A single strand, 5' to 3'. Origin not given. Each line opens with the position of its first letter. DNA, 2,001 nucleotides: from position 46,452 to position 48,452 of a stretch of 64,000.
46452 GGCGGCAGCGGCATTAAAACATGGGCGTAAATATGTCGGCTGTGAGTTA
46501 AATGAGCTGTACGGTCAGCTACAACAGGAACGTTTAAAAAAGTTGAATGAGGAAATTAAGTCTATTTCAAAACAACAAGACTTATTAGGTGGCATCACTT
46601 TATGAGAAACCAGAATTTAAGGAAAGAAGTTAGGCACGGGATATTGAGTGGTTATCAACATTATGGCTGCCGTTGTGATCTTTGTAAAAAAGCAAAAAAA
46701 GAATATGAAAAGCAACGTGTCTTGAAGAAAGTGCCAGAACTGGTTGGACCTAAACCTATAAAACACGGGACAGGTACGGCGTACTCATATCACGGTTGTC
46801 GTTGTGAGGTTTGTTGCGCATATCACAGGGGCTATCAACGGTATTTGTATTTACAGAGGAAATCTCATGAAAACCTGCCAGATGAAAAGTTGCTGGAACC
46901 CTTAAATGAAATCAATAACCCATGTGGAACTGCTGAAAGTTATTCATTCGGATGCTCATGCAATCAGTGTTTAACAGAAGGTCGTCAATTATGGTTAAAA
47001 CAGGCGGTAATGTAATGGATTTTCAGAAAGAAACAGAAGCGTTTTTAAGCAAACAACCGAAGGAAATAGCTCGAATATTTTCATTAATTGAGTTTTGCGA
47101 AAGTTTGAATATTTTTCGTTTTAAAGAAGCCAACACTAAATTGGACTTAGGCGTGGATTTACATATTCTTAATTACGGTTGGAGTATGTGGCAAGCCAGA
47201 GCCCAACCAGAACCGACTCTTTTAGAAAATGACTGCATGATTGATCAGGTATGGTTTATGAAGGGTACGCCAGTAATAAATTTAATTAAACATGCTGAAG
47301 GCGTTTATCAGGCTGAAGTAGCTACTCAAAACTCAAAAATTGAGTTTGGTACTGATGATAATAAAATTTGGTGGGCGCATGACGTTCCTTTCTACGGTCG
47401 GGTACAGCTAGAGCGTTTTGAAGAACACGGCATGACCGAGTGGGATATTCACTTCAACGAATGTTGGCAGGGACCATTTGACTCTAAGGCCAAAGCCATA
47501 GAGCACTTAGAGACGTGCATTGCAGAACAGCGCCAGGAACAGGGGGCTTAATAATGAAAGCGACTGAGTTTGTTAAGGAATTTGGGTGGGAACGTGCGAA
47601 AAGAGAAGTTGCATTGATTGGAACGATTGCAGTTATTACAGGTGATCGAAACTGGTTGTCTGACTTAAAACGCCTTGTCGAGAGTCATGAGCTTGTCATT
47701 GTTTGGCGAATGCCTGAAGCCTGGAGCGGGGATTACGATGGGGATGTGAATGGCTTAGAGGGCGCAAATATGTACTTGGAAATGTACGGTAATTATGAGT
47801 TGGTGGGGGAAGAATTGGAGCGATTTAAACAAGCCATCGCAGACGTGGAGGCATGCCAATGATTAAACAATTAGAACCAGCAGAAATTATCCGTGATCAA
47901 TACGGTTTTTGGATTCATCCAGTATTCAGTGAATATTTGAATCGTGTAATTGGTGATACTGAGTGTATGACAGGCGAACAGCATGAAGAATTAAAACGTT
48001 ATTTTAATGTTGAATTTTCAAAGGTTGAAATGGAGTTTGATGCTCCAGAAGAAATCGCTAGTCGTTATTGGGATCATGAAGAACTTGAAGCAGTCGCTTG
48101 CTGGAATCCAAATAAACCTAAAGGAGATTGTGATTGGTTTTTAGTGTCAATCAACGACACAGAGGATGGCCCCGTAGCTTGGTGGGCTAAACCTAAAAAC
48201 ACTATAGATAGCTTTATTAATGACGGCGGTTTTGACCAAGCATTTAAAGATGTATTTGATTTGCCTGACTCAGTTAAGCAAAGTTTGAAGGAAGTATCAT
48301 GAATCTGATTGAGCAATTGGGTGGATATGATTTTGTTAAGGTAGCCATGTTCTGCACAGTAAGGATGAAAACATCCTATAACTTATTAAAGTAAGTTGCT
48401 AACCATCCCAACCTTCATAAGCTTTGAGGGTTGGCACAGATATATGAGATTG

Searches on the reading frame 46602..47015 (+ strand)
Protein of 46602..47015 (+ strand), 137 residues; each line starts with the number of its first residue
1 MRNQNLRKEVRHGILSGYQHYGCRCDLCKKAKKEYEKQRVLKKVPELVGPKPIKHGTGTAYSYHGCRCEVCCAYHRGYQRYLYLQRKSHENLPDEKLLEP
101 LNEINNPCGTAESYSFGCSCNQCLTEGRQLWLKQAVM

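Call 78: search_protein_families(library=phrogs, proteins=[window:46602-47015:+], max_evalue=0.0001)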
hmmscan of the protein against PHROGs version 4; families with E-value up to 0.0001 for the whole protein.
window:46602-47015:+ (137 aa): 5 families
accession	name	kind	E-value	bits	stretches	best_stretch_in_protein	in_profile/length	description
phrog_14857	-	DNA, RNA and nucleotide metabolism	5.4e-10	40.7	2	7-38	86-117/193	HTH DNA binding protein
phrog_4234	-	DNA, RNA and nucleotide metabolism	5e-09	37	0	8-42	89-124/130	HNH endonuclease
phrog_24671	-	integration and excision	3.4e-07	31.1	1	8-43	23-58/75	integrase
phrog_23251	-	DNA, RNA and nucleotide metabolism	1.6e-05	25.8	0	6-52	92-137/142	HNH endonuclease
phrog_13372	-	unknown function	7.5e-05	24.2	0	54-80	53-79/91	-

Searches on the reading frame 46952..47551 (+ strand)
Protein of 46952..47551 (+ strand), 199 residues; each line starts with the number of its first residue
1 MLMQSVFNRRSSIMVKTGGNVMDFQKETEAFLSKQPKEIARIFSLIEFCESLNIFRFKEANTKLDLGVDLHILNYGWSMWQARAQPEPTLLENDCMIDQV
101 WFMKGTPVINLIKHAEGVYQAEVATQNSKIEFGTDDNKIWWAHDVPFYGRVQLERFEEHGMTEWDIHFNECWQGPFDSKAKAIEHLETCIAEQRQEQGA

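Call 78: search_protein_families(library=phrogs, proteins=[window:46952-47551:+], max_evalue=0.0001)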
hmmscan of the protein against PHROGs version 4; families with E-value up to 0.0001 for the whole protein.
window:46952-47551:+ (199 aa): 2 families
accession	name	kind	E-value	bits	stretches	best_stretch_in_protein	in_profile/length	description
phrog_25999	-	unknown function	1.9e-65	221.2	1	84-197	65-178/181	-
phrog_10548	-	unknown function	3.7e-63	213.9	1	89-197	88-196/198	-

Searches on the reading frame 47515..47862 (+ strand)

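Call 78: search_protein_families(library=phrogs, proteins=[window:47515-47862:+], max_evalue=0.0001)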
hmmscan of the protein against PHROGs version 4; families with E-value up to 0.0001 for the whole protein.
window:47515-47862:+ (115 aa): 1 family
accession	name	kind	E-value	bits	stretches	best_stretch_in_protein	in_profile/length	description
phrog_1245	-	unknown function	2.7e-13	50.7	1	11-114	7-100/134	-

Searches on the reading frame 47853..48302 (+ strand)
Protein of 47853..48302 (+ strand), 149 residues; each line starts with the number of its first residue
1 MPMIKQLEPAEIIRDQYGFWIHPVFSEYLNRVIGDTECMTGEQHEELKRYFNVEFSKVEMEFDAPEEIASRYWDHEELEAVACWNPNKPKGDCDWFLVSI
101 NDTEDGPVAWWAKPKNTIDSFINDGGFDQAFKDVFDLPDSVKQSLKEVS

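Call 78: search_protein_families(library=phrogs, proteins=[window:47853-48302:+], max_evalue=0.0001)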
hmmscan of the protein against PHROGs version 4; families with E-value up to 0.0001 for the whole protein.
window:47853-48302:+ (149 aa): 3 families
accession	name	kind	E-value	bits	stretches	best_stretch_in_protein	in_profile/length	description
phrog_1372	-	unknown function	5.7e-33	115.1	1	2-121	53-162/194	-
phrog_20322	-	unknown function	1e-08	36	1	5-113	70-166/223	-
phrog_6157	-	unknown function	4e-08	34.2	1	6-116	135-235/240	-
